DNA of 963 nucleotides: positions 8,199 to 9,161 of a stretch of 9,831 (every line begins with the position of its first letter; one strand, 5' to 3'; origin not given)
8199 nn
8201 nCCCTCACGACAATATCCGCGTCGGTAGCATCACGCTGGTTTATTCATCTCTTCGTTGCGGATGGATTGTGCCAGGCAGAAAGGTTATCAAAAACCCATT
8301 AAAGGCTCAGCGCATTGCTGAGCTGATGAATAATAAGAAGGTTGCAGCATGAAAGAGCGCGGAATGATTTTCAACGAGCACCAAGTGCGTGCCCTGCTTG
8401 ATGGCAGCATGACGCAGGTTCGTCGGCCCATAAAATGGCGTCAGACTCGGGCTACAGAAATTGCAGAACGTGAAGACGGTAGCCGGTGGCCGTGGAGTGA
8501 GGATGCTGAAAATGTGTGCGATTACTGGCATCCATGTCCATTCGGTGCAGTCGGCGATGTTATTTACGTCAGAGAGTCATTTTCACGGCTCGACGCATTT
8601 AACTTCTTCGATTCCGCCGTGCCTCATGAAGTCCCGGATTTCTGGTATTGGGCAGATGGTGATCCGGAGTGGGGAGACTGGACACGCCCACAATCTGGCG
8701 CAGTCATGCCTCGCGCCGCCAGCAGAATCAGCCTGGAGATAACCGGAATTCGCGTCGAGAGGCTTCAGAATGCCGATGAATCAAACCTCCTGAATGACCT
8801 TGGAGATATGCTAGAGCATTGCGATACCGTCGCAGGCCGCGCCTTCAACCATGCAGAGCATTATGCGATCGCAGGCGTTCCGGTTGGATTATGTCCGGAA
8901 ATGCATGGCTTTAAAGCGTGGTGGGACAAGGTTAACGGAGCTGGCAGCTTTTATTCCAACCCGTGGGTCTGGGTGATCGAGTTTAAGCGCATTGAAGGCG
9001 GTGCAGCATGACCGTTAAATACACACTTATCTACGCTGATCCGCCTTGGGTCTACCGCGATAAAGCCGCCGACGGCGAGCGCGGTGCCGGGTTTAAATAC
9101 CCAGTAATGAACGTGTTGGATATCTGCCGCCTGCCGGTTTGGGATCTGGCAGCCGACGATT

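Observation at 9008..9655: Orphan MT-A70 N6-adenine methyltransferase with no restriction partner in the window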

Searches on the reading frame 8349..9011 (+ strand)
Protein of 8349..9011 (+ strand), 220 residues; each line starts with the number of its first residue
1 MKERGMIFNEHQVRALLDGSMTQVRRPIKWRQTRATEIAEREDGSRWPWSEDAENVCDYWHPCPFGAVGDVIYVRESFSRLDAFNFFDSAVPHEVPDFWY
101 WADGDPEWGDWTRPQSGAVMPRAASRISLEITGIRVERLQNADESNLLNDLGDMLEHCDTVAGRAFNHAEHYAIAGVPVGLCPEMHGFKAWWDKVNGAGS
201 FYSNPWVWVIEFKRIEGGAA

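Call 3: search_protein_families(library=pfam, proteins=[window:8349-9011:+], max_evalue=0.01)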
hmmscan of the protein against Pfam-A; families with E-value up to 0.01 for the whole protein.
window:8349-9011:+ (220 aa): 0 families

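Call 4: search_protein_families(library=phrogs, proteins=[window:8349-9011:+], max_evalue=0.001)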
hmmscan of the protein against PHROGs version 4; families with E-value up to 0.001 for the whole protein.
window:8349-9011:+ (220 aa): 3 families
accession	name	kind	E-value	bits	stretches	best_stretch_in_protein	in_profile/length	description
phrog_874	-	unknown function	2.1e-59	202.2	1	1-218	65-260/277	-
phrog_18361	-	unknown function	3e-15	57.7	1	120-218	1-89/92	-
phrog_27495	-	unknown function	7.1e-07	30.1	0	1-29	5-33/186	-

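Call 5: search_protein_families(library=ncbifam, proteins=[window:8349-9011:+], max_evalue=0.01)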
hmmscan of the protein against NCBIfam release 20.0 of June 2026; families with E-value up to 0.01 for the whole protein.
window:8349-9011:+ (220 aa): 0 families

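Call 31: search_protein_families(library=pfam, proteins=[window:8349-9011:+], max_evalue=10)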
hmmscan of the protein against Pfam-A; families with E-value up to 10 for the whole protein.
window:8349-9011:+ (220 aa): 0 families

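Call 32: search_solved_structures(query=window:8349-9011:+, max_evalue=10, show_alignments=2)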
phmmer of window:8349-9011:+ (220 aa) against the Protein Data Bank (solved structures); distinct sequences matched with E-value up to 10: 3.
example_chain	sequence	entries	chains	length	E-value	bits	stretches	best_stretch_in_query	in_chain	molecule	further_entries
3cuq_A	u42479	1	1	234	0.64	12.5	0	21-66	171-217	Vacuolar-sorting protein SNF8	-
2zme_A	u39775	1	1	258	0.78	12.2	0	21-66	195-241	Vacuolar-sorting protein SNF8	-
8d6a_B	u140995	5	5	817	5.4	9.5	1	32-72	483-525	Leukemia inhibitory factor receptor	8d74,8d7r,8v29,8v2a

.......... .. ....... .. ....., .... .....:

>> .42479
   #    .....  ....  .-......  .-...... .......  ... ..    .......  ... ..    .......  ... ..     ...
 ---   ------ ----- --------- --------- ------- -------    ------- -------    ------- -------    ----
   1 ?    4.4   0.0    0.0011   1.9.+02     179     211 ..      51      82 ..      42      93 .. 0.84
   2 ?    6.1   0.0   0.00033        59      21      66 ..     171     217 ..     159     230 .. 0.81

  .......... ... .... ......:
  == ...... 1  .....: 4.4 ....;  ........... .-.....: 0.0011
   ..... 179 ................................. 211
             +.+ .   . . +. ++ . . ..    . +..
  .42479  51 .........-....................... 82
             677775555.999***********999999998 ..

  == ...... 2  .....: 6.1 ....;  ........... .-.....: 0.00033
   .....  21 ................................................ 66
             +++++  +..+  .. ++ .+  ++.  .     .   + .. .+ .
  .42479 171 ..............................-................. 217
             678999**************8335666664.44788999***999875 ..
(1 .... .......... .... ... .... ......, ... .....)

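Call 37: search_protein_families(library=padloc, proteins=[window:8349-9011:+], max_evalue=0.01)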
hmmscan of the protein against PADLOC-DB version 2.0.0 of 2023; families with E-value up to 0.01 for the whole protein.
window:8349-9011:+ (220 aa): 0 families

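Call 45: find_homologous_proteins(query=window:8349-9011:+)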
Query window:8349-9011:+ (220 aa): 6824 proteins with E <= 0.001 among 7080 candidates; the best 120 are listed.
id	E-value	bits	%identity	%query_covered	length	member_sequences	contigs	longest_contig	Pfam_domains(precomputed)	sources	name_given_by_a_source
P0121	9.9e-142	488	92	100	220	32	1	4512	-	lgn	-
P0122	3.9e-141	486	92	100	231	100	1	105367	-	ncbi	ncbi:hypothetical protein AB8R14_20350 [Klebsiella pneumoniae subsp. ozaenae]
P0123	8.5e-140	482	95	97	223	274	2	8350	-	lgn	-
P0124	1.7e-139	481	93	98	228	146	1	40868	-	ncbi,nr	ncbi:TPA: hypothetical protein OUF49_003608 [Enterobacter asburiae]|nr:hypothetical protein [Enterob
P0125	6.8e-123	427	82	99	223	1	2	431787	-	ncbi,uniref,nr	ncbi:hypothetical protein [Atlantibacter hermannii]|uniref:hypothetical protein n=1 Tax=Atlantibacte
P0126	1.1e-116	406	81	95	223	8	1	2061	-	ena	-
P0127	1.2e-116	406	78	98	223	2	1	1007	-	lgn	-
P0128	1.7e-112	393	79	100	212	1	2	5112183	-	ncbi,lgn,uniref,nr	ncbi:hypothetical protein [Citrobacter amalonaticus]|uniref:hypothetical protein n=1 Tax=Citrobacter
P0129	2.7e-111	389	79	100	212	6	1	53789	-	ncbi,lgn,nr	ncbi:hypothetical protein JX83_18680 [Salmonella enterica]|nr:hypothetical protein [Salmonella enter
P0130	1.3e-110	386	78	100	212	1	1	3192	-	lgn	-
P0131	5.5e-108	378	77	99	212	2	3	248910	-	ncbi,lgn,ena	ncbi:TPA: hypothetical protein ACOJA7_002266 [Citrobacter freundii]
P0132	6.2e-108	378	77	99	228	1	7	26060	-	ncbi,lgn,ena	ncbi:hypothetical protein ACJET8_005350 [Citrobacter farmeri]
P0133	1.6e-107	376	77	100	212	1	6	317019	-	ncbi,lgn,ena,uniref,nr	ncbi:hypothetical protein [Escherichia coli]|uniref:hypothetical protein n=1 Tax=Escherichia coli Ta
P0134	4.7e-107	375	77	100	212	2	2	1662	-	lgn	-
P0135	1.0e-106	374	76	99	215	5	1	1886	-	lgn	-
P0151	6.0e-89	316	63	99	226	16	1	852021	-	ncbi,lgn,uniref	ncbi:hypothetical protein [Morganella morganii]|uniref:hypothetical protein n=1 Tax=Morganella morga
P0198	4.1e-53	198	47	99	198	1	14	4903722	-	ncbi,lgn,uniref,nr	ncbi:hypothetical protein BF17_16580 [Yersinia similis]|uniref:Phage-related protein n=1 Tax=Yersini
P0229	3.9e-52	195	49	100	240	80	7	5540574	-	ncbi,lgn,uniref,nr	ncbi:hypothetical protein [Klebsiella pneumoniae]|uniref:hypothetical protein n=1 Tax=Klebsiella pne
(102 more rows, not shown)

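Call 52: find_encoding_contigs(protein=P0229, flank=3000, max_places=4)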
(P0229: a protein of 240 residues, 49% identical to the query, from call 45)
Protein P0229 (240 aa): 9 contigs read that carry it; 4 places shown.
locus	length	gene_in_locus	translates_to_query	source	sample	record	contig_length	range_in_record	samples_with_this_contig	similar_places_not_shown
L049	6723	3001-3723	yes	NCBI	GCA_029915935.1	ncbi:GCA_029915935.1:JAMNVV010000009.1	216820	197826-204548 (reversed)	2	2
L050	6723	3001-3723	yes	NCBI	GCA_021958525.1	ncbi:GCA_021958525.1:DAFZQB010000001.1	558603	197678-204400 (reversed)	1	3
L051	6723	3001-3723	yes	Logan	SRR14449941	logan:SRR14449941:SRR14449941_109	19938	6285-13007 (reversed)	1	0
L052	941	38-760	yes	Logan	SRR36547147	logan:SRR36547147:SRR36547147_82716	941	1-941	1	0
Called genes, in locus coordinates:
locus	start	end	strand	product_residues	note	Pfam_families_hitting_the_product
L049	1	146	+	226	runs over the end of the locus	PF09588:YqaJ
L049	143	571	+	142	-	-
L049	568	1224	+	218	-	PF05063:MT-A70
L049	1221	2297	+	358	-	PF00145:DNA_methylase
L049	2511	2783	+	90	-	-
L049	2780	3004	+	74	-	-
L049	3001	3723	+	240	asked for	-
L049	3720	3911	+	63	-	PF07131:DUF1382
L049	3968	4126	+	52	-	PF01258:zf-dskA_traR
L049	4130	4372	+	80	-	PF06806:DUF1233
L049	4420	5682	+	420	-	PF12167:Arm-DNA-bind_2, PF00589:Phage_integrase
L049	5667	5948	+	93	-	PF03466:LysR_substrate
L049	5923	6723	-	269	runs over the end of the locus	PF13531:SBP_bac_11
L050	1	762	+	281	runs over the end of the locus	PF03837:RecT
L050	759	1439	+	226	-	PF09588:YqaJ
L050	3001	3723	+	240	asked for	-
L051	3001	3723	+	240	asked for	-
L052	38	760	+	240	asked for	-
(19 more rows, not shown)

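Call 53: find_encoding_contigs(protein=P0198, flank=3000, max_places=3)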
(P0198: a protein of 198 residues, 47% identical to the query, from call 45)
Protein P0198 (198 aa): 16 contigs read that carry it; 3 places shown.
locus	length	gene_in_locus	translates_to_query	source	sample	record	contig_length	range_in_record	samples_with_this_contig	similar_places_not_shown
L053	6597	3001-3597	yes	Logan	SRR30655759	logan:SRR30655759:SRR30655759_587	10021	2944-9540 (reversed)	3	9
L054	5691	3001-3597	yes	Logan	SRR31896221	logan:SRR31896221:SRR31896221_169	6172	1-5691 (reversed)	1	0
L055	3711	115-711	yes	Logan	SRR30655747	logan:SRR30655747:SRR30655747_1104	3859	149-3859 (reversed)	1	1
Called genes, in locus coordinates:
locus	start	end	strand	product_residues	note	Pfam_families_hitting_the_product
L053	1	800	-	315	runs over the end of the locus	PF10546:P63C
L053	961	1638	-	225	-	PF01381:HTH_3, PF12844:HTH_19 (weak), PF13443:HTH_26, PF13560:HTH_31, PF00717:Peptidase_S24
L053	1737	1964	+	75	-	PF01381:HTH_3, PF13560:HTH_31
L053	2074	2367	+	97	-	PF05269:Phage_CII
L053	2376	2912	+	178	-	-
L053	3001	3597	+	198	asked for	-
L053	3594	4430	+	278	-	PF04492:Phage_rep_O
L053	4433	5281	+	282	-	PF01695:IstB_IS21, PF00308:Bac_DnaA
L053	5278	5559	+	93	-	PF26207:Phage_phiTE_015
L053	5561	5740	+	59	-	-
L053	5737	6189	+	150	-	PF04448:DUF551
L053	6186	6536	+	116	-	-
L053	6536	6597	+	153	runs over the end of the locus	PF05772:NinB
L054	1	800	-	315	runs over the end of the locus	PF10546:P63C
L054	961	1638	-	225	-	PF01381:HTH_3, PF12844:HTH_19 (weak), PF13443:HTH_26, PF13560:HTH_31, PF00717:Peptidase_S24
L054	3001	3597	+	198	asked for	-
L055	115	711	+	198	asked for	-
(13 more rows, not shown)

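Call 54: find_encoding_contigs(protein=P0151, flank=3000, max_places=3)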
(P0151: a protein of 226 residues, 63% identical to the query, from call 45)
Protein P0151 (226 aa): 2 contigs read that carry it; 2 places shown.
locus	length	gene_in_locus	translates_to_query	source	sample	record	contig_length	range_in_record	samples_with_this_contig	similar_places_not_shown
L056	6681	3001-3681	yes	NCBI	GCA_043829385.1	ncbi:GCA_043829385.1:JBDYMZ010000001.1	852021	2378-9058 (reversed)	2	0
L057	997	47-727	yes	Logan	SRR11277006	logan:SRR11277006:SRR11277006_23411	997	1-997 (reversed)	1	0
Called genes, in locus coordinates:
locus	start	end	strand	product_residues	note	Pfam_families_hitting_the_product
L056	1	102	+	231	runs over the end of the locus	PF18406:DUF1281_C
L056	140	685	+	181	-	-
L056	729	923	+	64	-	-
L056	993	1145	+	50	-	-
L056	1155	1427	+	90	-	-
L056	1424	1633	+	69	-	-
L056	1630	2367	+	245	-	PF03837:RecT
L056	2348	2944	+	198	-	PF09588:YqaJ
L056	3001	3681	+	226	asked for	-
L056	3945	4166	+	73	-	-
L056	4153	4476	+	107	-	PF10765:Phage_P22_NinX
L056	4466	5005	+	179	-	PF05869:Dam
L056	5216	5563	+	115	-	PF12728:HTH_17 (weak)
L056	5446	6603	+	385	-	PF00589:Phage_integrase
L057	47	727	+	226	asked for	-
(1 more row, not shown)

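Call 55: predict_structure(alignment_id=A2)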
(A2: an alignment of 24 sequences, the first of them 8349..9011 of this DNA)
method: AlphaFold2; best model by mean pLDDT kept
length: 220 residues; sequences in the alignment: 24
mean_pLDDT: 74.2   pTM: 0.71
mean pLDDT of the five models: 74.2, 65.9, 64.2, 62.4, 60.1
residues with pLDDT >= 90: 29; 70-90: 120; 50-70: 34; < 50: 37
segments of 3 or more residues with pLDDT < 50: 79-86, 91-116, 218-220
pLDDT, mean of each block of 10 residues (from residue 1): 78 82 88 74 86 74 90 69 48 44 42 49 72 92 85 82 80 68 82 86 91 70
secondary structure, 60 per line:
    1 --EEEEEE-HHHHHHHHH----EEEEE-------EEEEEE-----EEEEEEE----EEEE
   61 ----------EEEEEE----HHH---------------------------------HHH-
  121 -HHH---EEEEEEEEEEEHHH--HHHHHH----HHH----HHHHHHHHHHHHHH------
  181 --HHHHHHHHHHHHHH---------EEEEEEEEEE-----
elements in order: E3-8 H10-18 E23-27 E35-40 E46-52 E57-60 E71-76 E128-138 H144-149 H161-174 H183-196 E206-215

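Call 58: fold_search(model_id=the predicted structure, library=pdb)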
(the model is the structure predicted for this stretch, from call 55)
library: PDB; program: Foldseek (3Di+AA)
matches with E <= 10: 161; with E <= 0.001: 0
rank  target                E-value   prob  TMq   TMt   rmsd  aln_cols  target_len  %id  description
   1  2z0t_A                3.1e-03  1.00  0.32  0.60  10.5       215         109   10  Crystal structure of hypothetical protein PH0355 (released 2007-11-13)
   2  2z0t_B                4.2e-03  1.00  0.34  0.64   9.5       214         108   10  Crystal structure of hypothetical protein PH0355 (released 2007-11-13)
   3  3s9x                  1.1e-02  0.99  0.34  0.45  10.3       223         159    9  High resolution crystal structure of ASCH domain from Lactobacillus crispatus JV V101 (released 2011-07-27)
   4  1t62_A                3.5e-02  0.95  0.34  0.46   9.3       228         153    7  Crystal structure of protein EF3133 from Enterococcus faecalis V583, Pfam DUF984 (released 2004-06-22)
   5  9kyf_A                3.7e-02  0.99  0.33  0.66   8.4       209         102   11  Crystal structure of E.coli ac4C amidohydrolase YqfB (released 2025-08-20)
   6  9kyh_B                3.9e-02  0.99  0.33  0.66   8.4       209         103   11  Crystal structure of E.coli ac4C amidohydrolase YqfB in complex with ac4C (released 2025-08-20)
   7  9kyf_B                4.4e-02  0.98  0.32  0.65   8.8       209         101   10  Crystal structure of E.coli ac4C amidohydrolase YqfB (released 2025-08-20)
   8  5y6b_D                1.7e-01  0.87  0.32  0.48   8.8       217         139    8  Crystal structure of ZmASCH Y47F mutant protein from Zymomonas mobilis (released 2018-07-18)
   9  5y6b_B                2.9e-01  0.80  0.32  0.48   8.7       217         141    8  Crystal structure of ZmASCH Y47F mutant protein from Zymomonas mobilis (released 2018-07-18)
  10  5y6c_A                3.2e-01  0.80  0.32  0.48   9.1       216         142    7  Crystal structure of ZmASCH S128A mutant protein from Zymomonas mobilis (released 2018-07-18)
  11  5gus_A                4.1e-01  0.72  0.32  0.47   9.3       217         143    6  Crystal structure of ASCH domain from Zymomonas mobilis (released 2017-08-30)
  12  5guq_C                4.7e-01  0.66  0.32  0.45   8.8       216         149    8  Crystal structure of ASCH from Zymomonas mobilis (released 2017-08-30)
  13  5y6b_A                5.0e-01  0.54  0.31  0.45   9.0       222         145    8  Crystal structure of ZmASCH Y47F mutant protein from Zymomonas mobilis (released 2018-07-18)
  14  9wja_C                6.8e-01  0.07  0.13  0.09  11.6        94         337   15  N-methyltransferase 2-like complexed with SAH and PDM in Chimonanthus praecox (released 2026-04-01)
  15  9wj9_B                6.8e-01  0.04  0.13  0.10  13.9       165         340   12  N-methyltransferase 2-like complexed with SAH and MDM in Chimonanthus praecox (released 2026-04-01)
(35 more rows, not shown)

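Call 75: find_related_loci(query=A2, collection=viral_contigs, flank=4000)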
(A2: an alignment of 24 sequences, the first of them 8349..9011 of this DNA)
Query A2 (220 aa) in viral_contigs; peptide patterns used: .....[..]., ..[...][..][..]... (x = any residue, [..] = any of these).
600 stretches matched a pattern (row limit reached: there are more); 572 encode a relative of the query (tblastn E <= 1e-3); the best 80 are kept; 80 distinct loci.
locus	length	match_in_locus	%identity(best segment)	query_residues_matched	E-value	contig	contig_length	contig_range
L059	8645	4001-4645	93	1-215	6e-137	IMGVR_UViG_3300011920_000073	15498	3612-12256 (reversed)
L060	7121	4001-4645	92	1-215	2e-135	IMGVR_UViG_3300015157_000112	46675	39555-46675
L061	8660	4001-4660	81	1-220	2e-120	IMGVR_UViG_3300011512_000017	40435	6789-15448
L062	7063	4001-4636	53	1-220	3e-62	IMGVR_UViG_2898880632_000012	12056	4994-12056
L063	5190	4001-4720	48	1-220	7e-58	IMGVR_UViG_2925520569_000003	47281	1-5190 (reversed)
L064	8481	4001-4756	47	1-220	9e-56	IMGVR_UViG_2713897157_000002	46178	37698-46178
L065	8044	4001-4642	49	1-220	3e-54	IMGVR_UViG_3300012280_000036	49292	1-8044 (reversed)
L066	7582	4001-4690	48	1-220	5e-54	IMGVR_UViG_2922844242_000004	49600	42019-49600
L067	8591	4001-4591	47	1-217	8e-57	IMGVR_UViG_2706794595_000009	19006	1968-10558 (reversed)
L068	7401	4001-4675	49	1-220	8e-53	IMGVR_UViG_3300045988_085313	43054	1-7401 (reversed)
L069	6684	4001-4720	43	1-220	3e-51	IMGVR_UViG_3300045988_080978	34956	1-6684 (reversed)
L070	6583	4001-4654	48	7-220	5e-49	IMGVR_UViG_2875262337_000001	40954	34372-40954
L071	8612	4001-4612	46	1-220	5e-48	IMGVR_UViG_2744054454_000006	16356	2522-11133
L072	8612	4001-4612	45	1-220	9e-46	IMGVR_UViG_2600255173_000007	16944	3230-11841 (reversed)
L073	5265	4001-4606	45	1-220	2e-42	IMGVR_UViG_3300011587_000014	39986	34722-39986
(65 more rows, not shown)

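Call 80: search_protein_families(library=pfam, alignment_id=A4, max_evalue=0.001)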
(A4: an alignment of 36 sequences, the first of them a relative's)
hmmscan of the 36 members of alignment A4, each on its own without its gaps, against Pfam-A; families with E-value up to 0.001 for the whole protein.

A. member 1, L060:2279-2830:+ (183 aa): 1 family
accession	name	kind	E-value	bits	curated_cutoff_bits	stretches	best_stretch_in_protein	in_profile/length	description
PF05869.16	Dam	-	7.9e-59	198.6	28.1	1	6-175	1-168/169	DNA N-6-adenine-methyltransferase (Dam)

B. families by the number of members that match (of 36 scanned): 9 families
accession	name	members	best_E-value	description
PF05869.16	Dam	10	5.8e-68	DNA N-6-adenine-methyltransferase (Dam)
PF05063.20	MT-A70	9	1.8e-25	MT-A70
PF01555.25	N6_N4_Mtase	6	4.7e-53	DNA methylase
PF00145.23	DNA_methylase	2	7.7e-38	C-5 cytosine-specific DNA methylase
PF02086.21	MethyltransfD12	2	5.3e-21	D12 class N6 adenine-specific DNA methyltransferase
PF13649.12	Methyltransf_25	2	0.00026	Methyltransferase domain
PF00436.31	SSB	1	7.1e-33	Single-strand binding protein family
PF01170.24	UPF0020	1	1.1e-05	RMKL-like, methyltransferase domain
PF08241.18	Methyltransf_11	1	0.00013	Methyltransferase domain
